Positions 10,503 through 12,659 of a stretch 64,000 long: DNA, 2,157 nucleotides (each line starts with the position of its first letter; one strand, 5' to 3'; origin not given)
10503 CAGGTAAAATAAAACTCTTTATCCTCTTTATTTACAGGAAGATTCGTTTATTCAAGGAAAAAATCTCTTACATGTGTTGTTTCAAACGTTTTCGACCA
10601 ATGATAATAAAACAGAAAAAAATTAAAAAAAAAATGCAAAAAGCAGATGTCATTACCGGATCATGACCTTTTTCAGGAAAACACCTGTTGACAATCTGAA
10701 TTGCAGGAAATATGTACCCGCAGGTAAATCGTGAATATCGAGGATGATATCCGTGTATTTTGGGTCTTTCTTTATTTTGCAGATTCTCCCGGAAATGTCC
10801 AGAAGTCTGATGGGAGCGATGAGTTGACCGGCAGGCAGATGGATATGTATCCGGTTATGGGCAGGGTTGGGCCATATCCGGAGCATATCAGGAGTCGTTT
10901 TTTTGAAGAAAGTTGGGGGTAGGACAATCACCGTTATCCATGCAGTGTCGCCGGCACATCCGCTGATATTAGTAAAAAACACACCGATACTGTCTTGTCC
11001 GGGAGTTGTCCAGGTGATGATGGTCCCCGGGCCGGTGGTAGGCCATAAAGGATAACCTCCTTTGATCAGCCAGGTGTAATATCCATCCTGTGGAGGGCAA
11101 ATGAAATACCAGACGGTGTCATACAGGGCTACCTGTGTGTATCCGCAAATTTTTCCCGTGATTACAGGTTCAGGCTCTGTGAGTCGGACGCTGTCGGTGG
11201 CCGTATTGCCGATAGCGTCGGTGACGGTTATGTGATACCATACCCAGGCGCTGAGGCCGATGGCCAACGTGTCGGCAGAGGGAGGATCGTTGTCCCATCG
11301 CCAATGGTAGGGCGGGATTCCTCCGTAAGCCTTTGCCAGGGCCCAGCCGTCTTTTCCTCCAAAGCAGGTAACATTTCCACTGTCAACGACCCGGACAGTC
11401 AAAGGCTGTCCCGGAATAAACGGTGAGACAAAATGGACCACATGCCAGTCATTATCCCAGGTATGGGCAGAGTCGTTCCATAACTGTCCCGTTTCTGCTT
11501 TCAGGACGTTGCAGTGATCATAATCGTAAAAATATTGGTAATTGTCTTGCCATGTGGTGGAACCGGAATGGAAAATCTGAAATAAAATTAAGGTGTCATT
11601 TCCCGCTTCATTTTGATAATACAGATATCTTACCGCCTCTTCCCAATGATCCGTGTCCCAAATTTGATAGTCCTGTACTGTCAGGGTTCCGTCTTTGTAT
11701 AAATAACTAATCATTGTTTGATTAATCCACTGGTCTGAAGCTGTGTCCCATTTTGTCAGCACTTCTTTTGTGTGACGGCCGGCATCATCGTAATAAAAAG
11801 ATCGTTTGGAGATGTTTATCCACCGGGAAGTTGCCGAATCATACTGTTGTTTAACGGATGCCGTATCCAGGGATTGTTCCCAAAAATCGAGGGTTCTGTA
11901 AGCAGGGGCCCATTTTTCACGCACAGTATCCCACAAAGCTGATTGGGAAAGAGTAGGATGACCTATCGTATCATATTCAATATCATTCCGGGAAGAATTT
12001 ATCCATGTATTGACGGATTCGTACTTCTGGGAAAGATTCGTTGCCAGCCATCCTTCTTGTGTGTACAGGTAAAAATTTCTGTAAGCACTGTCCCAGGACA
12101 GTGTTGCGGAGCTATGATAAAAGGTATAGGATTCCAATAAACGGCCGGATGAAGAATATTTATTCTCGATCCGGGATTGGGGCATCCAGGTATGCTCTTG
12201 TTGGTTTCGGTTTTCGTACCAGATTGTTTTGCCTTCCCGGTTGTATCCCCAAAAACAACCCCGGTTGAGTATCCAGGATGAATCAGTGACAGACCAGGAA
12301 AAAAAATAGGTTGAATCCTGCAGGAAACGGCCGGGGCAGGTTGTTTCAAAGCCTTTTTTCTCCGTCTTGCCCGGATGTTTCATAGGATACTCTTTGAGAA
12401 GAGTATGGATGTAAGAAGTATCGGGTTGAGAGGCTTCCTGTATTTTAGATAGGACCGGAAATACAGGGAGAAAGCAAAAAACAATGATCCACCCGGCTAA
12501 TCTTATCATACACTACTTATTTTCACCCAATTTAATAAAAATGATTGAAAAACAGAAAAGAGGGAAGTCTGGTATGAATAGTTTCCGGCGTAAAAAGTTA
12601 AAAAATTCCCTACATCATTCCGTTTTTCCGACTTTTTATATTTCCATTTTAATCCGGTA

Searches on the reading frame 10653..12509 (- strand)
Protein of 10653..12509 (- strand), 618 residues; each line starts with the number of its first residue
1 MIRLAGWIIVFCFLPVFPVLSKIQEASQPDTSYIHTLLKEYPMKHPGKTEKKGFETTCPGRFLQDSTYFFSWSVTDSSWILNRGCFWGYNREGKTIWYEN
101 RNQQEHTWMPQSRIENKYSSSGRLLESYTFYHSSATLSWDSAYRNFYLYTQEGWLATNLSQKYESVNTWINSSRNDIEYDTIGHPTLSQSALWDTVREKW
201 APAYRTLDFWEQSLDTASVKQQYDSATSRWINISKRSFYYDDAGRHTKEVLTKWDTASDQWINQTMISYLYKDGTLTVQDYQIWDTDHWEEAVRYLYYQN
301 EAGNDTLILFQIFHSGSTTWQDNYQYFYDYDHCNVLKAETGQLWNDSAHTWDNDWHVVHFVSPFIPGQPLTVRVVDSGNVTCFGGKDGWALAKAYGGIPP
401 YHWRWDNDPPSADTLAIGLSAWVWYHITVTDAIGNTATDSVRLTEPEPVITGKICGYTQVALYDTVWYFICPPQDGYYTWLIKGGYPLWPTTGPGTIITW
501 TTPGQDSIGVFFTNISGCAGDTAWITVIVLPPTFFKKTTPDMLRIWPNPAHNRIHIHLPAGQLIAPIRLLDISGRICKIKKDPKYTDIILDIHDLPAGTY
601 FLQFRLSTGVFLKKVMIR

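Call 61: search_protein_families(library=pfam, proteins=[window:10653-12509:-], max_evalue=0.00001)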
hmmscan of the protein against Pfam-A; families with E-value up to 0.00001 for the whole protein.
window:10653-12509:- (618 aa): 2 families
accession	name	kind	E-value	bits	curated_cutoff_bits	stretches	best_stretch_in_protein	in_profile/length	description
PF18962.6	Por_Secre_tail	-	2e-09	38.1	27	1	545-617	1-75/75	Secretion system C-terminal sorting domain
PF12930.12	DUF3836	-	6.7e-08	32.9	25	0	233-287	59-112/127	Family of unknown function (DUF3836)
